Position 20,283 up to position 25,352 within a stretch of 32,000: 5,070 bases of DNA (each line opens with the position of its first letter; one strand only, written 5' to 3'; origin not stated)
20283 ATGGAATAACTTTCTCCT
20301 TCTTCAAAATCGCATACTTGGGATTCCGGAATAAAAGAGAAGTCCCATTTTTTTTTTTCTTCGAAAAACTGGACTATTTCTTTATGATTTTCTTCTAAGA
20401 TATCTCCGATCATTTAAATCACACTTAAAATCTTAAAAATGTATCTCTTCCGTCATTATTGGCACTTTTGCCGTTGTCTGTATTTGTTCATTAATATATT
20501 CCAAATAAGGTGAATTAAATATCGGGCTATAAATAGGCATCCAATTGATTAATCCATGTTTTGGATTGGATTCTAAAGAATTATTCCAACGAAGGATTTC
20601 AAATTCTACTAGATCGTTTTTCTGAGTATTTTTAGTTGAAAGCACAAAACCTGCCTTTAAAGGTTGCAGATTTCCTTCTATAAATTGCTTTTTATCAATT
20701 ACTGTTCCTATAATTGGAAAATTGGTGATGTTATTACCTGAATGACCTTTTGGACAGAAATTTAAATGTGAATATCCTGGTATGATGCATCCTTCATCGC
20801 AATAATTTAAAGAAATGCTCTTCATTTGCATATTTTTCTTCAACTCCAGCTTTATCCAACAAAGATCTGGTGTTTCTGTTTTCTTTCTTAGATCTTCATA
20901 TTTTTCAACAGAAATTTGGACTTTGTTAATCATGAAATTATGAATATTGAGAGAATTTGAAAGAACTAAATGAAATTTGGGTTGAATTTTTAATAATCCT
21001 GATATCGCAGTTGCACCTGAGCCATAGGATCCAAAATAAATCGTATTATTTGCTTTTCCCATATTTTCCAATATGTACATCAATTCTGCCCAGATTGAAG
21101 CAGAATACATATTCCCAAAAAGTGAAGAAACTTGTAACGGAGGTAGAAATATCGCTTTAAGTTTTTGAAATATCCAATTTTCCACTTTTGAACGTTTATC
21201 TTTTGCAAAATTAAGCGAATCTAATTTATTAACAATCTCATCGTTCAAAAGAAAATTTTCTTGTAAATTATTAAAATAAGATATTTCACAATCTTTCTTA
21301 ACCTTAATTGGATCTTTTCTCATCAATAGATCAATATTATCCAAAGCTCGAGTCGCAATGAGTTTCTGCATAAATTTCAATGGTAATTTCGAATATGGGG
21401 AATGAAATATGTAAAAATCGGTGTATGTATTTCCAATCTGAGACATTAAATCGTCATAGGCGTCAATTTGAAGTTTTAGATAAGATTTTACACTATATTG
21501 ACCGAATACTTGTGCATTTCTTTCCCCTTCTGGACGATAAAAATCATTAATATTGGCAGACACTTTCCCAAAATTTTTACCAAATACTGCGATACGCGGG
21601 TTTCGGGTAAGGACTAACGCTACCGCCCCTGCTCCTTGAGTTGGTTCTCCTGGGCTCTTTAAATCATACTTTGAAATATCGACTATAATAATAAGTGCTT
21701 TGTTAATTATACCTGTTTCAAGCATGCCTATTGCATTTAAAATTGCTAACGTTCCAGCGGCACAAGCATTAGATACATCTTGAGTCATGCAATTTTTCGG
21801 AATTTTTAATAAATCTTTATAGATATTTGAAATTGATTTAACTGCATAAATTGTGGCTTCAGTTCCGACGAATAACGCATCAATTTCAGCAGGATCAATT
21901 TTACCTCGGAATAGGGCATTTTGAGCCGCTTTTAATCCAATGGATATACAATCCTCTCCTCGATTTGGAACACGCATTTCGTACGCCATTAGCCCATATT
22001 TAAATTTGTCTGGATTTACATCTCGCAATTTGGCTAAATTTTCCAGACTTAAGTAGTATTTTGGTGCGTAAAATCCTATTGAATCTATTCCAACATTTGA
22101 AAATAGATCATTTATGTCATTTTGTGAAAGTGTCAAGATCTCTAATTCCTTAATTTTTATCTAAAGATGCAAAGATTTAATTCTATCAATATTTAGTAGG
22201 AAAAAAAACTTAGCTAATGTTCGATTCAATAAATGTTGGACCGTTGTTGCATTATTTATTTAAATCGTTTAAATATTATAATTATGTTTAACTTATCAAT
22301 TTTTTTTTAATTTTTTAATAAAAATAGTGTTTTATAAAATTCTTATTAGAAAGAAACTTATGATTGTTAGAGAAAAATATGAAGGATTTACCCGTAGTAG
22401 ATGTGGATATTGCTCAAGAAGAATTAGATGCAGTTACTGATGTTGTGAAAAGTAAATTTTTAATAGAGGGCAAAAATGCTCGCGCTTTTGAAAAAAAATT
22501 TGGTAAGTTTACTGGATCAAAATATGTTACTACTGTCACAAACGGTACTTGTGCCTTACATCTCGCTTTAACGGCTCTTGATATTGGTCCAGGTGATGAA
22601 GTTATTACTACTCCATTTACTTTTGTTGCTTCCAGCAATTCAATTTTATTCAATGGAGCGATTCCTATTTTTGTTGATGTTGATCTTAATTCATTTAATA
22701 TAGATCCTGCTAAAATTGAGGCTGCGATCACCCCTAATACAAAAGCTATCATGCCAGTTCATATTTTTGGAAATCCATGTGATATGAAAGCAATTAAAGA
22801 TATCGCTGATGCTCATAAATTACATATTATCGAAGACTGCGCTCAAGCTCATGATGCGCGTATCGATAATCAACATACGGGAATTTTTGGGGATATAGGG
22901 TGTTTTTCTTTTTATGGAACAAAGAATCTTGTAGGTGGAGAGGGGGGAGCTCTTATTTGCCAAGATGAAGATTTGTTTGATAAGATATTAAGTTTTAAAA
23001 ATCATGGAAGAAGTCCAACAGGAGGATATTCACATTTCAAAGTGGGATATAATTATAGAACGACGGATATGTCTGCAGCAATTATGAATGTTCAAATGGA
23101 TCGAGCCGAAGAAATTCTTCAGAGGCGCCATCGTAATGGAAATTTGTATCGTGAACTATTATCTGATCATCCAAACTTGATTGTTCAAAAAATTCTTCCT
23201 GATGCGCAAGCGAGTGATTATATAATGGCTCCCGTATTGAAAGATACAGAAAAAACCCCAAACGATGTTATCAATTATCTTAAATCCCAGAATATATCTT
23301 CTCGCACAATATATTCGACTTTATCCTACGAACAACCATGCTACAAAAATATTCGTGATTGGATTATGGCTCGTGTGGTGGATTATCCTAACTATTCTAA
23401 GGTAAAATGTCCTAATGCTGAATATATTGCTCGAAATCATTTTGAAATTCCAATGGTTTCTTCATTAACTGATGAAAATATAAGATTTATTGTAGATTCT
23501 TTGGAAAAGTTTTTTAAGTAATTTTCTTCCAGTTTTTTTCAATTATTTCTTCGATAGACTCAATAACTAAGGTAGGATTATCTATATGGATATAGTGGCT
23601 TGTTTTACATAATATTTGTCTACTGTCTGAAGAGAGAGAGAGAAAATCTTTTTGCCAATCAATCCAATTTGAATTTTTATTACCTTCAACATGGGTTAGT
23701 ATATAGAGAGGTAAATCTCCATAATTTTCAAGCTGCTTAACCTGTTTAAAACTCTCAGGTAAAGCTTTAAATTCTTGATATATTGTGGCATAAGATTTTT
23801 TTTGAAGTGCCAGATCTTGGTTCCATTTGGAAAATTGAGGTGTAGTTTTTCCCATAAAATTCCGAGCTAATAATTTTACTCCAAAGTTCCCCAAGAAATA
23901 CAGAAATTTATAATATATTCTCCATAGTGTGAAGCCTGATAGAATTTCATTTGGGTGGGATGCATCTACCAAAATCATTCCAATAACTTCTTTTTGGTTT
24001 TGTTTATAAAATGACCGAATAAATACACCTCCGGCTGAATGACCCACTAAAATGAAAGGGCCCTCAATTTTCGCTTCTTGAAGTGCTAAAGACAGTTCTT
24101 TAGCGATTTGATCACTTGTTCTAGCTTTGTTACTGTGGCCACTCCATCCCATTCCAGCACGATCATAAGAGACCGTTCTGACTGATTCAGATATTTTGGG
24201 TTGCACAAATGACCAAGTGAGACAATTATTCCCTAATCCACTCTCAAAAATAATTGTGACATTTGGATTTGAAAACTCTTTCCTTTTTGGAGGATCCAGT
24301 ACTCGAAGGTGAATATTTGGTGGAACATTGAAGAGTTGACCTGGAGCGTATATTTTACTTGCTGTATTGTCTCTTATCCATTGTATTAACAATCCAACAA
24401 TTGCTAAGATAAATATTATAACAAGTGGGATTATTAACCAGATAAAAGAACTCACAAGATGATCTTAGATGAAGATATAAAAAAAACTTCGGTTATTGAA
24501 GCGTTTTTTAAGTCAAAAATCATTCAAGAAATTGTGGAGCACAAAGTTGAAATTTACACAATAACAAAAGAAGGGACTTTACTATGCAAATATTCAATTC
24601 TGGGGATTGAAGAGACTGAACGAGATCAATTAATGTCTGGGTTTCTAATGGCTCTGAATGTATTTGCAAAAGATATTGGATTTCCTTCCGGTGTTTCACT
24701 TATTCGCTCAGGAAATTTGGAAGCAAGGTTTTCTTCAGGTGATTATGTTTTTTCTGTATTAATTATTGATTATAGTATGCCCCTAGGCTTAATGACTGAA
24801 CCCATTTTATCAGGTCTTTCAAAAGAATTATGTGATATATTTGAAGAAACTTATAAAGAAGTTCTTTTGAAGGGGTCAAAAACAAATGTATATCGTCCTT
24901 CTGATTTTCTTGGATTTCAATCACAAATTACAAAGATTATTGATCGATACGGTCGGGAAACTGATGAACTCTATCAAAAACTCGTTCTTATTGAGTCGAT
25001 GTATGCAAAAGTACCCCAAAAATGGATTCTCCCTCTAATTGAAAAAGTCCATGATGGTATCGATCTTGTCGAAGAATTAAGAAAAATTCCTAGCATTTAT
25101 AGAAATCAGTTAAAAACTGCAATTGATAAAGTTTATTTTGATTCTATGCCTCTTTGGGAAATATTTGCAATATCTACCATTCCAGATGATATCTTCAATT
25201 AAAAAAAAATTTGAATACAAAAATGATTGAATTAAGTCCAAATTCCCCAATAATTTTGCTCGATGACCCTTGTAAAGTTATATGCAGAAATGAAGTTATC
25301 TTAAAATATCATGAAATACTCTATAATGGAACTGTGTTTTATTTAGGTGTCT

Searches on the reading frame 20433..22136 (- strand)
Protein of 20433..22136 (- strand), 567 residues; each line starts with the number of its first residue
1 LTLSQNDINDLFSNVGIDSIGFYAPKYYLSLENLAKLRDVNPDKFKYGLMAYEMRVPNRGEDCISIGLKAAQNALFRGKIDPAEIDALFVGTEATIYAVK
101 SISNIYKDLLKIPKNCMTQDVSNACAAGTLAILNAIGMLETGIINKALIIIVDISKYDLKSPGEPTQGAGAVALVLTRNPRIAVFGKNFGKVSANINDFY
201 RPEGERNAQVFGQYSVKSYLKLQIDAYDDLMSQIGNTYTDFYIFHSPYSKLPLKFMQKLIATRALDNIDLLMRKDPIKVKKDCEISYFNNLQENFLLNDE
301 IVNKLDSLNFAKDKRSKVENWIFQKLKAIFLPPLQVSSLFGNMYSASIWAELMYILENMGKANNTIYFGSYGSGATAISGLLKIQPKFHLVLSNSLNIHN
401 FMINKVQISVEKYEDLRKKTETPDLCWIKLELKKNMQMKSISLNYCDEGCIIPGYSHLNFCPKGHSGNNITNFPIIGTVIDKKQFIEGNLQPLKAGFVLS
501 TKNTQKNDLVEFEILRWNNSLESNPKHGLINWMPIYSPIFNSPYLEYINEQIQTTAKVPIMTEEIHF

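Call 10: search_protein_families(library=pfam, proteins=[window:20433-22136:-], max_evalue=0.001)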
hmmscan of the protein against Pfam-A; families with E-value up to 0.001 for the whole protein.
window:20433-22136:- (567 aa): 4 families
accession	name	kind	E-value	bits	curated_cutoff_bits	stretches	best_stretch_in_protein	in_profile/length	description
PF01154.23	HMG_CoA_synt_N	-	6.2e-19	69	25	1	14-177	4-170/174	Hydroxymethylglutaryl-coenzyme A synthase N terminal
PF08540.16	HMG_CoA_synt_C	-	7.5e-11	42.6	25.1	1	194-421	13-242/280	Hydroxymethylglutaryl-coenzyme A synthase C terminal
PF00108.29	Thiolase_N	-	3.6e-05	23.7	26.4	1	66-145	26-105/260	Thiolase, N-terminal domain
PF08545.16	ACP_syn_III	-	0.00077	19.7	24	0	120-179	2-64/80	3-Oxoacyl-[acyl-carrier-protein (ACP)] synthase III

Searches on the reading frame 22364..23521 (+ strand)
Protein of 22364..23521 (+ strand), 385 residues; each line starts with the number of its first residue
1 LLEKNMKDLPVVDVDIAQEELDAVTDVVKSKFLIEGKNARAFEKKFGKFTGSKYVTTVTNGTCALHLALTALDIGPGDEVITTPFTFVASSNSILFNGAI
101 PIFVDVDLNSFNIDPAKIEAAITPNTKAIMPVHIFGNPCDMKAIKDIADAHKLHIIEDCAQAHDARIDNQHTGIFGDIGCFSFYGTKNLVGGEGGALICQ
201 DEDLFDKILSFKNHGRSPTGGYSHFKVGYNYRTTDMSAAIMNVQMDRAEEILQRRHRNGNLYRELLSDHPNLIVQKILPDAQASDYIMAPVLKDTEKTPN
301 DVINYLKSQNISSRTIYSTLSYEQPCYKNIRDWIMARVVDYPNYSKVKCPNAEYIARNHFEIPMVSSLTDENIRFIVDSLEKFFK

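Call 3: search_protein_families(library=pfam, proteins=[window:22364-23521:+], max_evalue=0.01)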
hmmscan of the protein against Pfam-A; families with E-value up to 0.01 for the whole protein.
window:22364-23521:+ (385 aa): 4 families
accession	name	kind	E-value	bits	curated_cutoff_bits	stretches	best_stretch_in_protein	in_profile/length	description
PF01041.23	DegT_DnrJ_EryC1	-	1.2e-114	383.8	19.8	1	15-380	2-359/360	DegT/DnrJ/EryC1/StrS aminotransferase family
PF01212.27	Beta_elim_lyase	-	3.6e-06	27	27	1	37-275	32-274/288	Beta-eliminating lyase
PF01053.26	Cys_Met_Meta_PP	-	1.2e-05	24.6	27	1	39-159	54-174/381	Cys/Met metabolism PLP-dependent enzyme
PF00155.27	Aminotran_1_2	-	5.2e-05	23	19.7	1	39-158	44-185/361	Aminotransferase class I and II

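Call 9: search_protein_families(library=ncbifam, proteins=[window:22364-23521:+], max_evalue=0.001)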
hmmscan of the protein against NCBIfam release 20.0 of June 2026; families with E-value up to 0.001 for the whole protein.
window:22364-23521:+ (385 aa): 27 families (the best 25 are shown)
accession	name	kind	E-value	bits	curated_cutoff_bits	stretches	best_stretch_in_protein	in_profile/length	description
TIGR04181.1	NHT_00031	hypoth_equivalog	2.2e-75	253.8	420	1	16-332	8-340/359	LegC family aminotransferase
TIGR03588.1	PseC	equivalog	4.3e-75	253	423.5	1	12-383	5-379/380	UDP-4-amino-4,6-dideoxy-N-acetyl-beta-L-altrosamine transaminase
NF011936.0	PRK15407.1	equivalog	8.3e-68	229.1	423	2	16-217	44-253/440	lipopolysaccharide biosynthesis protein RfbH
NF008687.0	PRK11706.1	equivalog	6.1e-65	219.4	375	1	16-384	9-374/375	dTDP-4-amino-4,6-dideoxygalactose transaminase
NF008658.2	PRK11658.1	equivalog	4.5e-62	209.9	631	1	9-382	5-375/379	UDP-4-amino-4-deoxy-L-arabinose aminotransferase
TIGR02379.1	ECA_wecE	subfamily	9e-57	192.5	434.85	1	18-320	11-324/376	dTDP-4-amino-4,6-dideoxy-D-glucose transaminase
TIGR04427.1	PLP_DesI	equivalog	3.5e-49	168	650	1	32-377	46-376/390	dTDP-4-dehydro-6-deoxyglucose aminotransferase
NF005816.0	PRK07682.1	equivalog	8.7e-10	37.8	620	1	58-161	95-205/390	aminotransferase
NF006488.0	PRK08912.1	equivalog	9.2e-08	31.4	498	1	57-165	91-193/387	aminotransferase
NF004770.0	PRK06108.1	subfamily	1.1e-07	31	422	1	39-138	83-182/396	pyridoxal phosphate-dependent aminotransferase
NF004975.0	PRK06348.1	equivalog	1.3e-07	31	549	1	42-158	79-201/384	pyridoxal phosphate-dependent aminotransferase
NF005817.0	PRK07683.1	equivalog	1.8e-07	30.2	575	1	55-150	91-189/387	aminotransferase A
NF006569.0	PRK09082.1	subfamily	2.6e-07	30.1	420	1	43-159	81-203/386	methionine aminotransferase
NF004621.0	PRK05957.1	equivalog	2.8e-07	29.6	498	1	57-159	93-200/389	pyridoxal phosphate-dependent aminotransferase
NF041364.1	GntC_guanitoxin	equivalog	7.2e-07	28.4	415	1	58-213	65-234/356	guanitoxin biosynthesis PLP-dependent (S)-gamma-hydroxy-L-arginine cyclodehydratase GntC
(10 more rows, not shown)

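Call 39: search_solved_structures(query=window:22364-23521:+, max_evalue=1e-30)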
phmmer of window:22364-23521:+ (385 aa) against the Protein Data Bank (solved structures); distinct sequences matched with E-value up to 1e-30: 52.
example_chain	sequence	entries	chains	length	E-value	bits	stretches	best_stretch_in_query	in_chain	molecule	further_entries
7b0d_A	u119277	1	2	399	6.2e-62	212.9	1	17-269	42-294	Glutamine--scyllo-inositol transaminase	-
3dr7_A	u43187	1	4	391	1.9e-61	211.3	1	5-321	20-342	Putative perosamine synthetase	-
3bn1_A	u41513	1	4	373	4.7e-61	210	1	19-322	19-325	Perosamine synthetase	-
3dr4_A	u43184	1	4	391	1.3e-60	208.5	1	5-321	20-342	Putative perosamine synthetase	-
7b0m_AAA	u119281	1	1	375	5.7e-58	199.8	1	20-325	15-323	Sugar aminotransferase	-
9bgp_A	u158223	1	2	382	3.5e-56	193.9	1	18-314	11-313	aminotransferase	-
9bgr_A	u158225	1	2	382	2.4e-55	191.2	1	18-314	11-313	aminotransferase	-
7l7x_AAA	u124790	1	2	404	1.6e-53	185.2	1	17-259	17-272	DegT/DnrJ/EryC1/StrS aminotransferase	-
3frk_A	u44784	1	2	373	7.4e-53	183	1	25-380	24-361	QdtB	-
8vr3_A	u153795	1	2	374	3.1e-52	181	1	16-294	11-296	DegT/DnrJ/EryC1/StrS aminotransferase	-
8vr5_A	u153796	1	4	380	3.3e-52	180.8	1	16-294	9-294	DegT/DnrJ/EryC1/StrS aminotransferase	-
3bb8_A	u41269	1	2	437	3.6e-51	177.5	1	16-217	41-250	CDP-4-keto-6-deoxy-D-glucose-3-dehydrase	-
3bcx_A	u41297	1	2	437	2.4e-50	174.7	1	16-217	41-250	CDP-6-deoxy-L-threo-D-glycero-4-hexulose-3-dehydrase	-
2oga_A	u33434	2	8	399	5.5e-50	173.5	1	9-327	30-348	Transaminase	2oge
4lc3_A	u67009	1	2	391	2.7e-49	171.3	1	9-256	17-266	Putative UDP-4-amino-4-deoxy-l-arabinose--oxoglutarate aminotransferase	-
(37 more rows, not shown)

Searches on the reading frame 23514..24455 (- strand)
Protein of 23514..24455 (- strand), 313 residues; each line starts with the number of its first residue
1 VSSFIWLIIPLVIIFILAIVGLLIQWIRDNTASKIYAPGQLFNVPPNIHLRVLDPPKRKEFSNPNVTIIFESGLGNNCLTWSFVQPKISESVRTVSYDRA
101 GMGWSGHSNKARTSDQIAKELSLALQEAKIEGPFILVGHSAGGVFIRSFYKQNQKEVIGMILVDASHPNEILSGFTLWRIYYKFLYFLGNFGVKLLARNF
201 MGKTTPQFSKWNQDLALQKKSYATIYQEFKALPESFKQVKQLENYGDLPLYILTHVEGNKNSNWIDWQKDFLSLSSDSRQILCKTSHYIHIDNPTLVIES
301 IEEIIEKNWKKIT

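Call 3: search_protein_families(library=pfam, proteins=[window:23514-24455:-], max_evalue=0.01)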
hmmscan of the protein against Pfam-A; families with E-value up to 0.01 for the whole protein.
window:23514-24455:- (313 aa): 6 families
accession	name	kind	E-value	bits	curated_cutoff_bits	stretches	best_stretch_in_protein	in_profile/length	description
PF12697.13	Abhydrolase_6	-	9.3e-11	43.2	26.3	1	69-298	2-215/217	Alpha/beta hydrolase family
PF00561.26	Abhydrolase_1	-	4.3e-10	40.1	25.8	1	67-192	2-132/245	alpha/beta hydrolase fold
PF12146.15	Hydrolase_4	-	2e-06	27.8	27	1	93-164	33-108/239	Serine aminopeptidase, S33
PF00975.26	Thioesterase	-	6.5e-05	23.7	26.4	1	98-168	34-105/226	Thioesterase domain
PF02089.21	Palm_thioest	-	0.0063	16.7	26.8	1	108-251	45-164/254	Palmitoyl protein thioesterase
PF12695.13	Abhydrolase_5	-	0.009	16.3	27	0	133-169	58-92/164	Alpha/beta hydrolase family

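Call 49: search_protein_families(library=ncbifam, proteins=[window:23514-24455:-], max_evalue=0.001)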
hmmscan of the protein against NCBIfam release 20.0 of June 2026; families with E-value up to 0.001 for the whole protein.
window:23514-24455:- (313 aa): 10 families
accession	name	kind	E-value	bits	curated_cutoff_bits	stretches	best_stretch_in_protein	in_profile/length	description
TIGR02427.1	protocat_pcaD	equivalog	2.3e-08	33.7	255.85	1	66-167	14-114/251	3-oxoadipate enol-lactonase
NF051487.1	bifunc_PcaCD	exception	5.5e-08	32.3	430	1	46-164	156-270/413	bifunctional 4-carboxymuconolactone decarboxylase/3-oxoadipate enol-lactonase PcaCD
TIGR03695.1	menH_SHCHC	equivalog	7e-08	32.2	208.55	1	67-166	4-105/252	2-succinyl-6-hydroxy-2,4-cyclohexadiene-1-carboxylate synthase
NF011457.0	PRK14875.1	equivalog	1.5e-07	30.7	307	1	65-163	132-229/372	acetoin dehydrogenase dihydrolipoyllysine-residue acetyltransferase subunit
TIGR03611.1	RutD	equivalog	1.9e-06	27.4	238.5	1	66-165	14-113/258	pyrimidine utilization protein D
NF051488.1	bifunc_PcaDC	exception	3e-06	26.6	390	1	65-166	12-112/375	bifunctional 3-oxoadipate enol-lactonase/4-carboxymuconolactone decarboxylase PcaDC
NF008340.0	PRK11126.1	equivalog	1.6e-05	24.2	261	0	62-167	11-113/255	2-succinyl-6-hydroxy-2,4-cyclohexadiene-1-carboxylate synthase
NF050089.1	i_nPHAscl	equivalog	1.6e-05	24.1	300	1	80-165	33-117/288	intracellular short-chain-length polyhydroxyalkanoate depolymerase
TIGR03056.1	bchO_mg_che_rel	equivalog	2.8e-05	23.3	172.55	1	70-146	33-109/278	alpha/beta fold hydrolase BchO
NF002938.0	PRK03592.1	equivalog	0.00011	21.7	241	1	67-166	32-130/298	haloalkane dehalogenase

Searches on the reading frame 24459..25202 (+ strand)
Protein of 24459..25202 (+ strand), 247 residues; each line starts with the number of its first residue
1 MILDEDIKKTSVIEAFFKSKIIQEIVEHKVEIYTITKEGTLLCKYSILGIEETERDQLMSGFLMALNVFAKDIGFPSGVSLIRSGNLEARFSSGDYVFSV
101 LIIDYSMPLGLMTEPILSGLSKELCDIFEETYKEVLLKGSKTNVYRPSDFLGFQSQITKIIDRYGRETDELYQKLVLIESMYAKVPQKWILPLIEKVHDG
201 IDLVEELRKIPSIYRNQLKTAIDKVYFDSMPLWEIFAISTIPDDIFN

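Call 3: search_protein_families(library=pfam, proteins=[window:24459-25202:+], max_evalue=0.01)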
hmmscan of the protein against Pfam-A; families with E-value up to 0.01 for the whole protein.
window:24459-25202:+ (247 aa): 0 families

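Call 49: search_protein_families(library=ncbifam, proteins=[window:24459-25202:+], max_evalue=0.001)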
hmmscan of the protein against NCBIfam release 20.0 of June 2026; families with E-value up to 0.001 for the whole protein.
window:24459-25202:+ (247 aa): 0 families

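Call 60: predict_structure(protein=window:24459-25202:+)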
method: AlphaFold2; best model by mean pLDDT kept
length: 247 residues; sequences in the alignment: 1
mean_pLDDT: 48.1   pTM: 0.34
mean pLDDT of the five models: 48.1, 47.7, 45.1, 42.5, 42.0
residues with pLDDT >= 90: 0; 70-90: 12; 50-70: 101; < 50: 134
segments of 3 or more residues with pLDDT < 50: 1-17, 19-56, 73-119, 135-152, 226-231, 234-239
pLDDT, mean of each block of 10 residues (from residue 1): 31 48 44 37 32 47 54 47 38 40 36 46 56 46 35 50 53 55 56 58 70 70 51 49 60
secondary structure, 60 per line:
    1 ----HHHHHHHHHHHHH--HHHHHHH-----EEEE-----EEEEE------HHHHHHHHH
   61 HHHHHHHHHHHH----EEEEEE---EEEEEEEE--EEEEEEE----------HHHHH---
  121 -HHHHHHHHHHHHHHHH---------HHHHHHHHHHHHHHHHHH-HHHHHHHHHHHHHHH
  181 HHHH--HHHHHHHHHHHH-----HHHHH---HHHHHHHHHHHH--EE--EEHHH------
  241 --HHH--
elements in order: H5-17 H20-26 E32-35 E41-45 H52-72 E77-82 E86-93 E96-102 H113-117 H122-137 H147-164 H166-184 H187-198 H204-208 H212-223
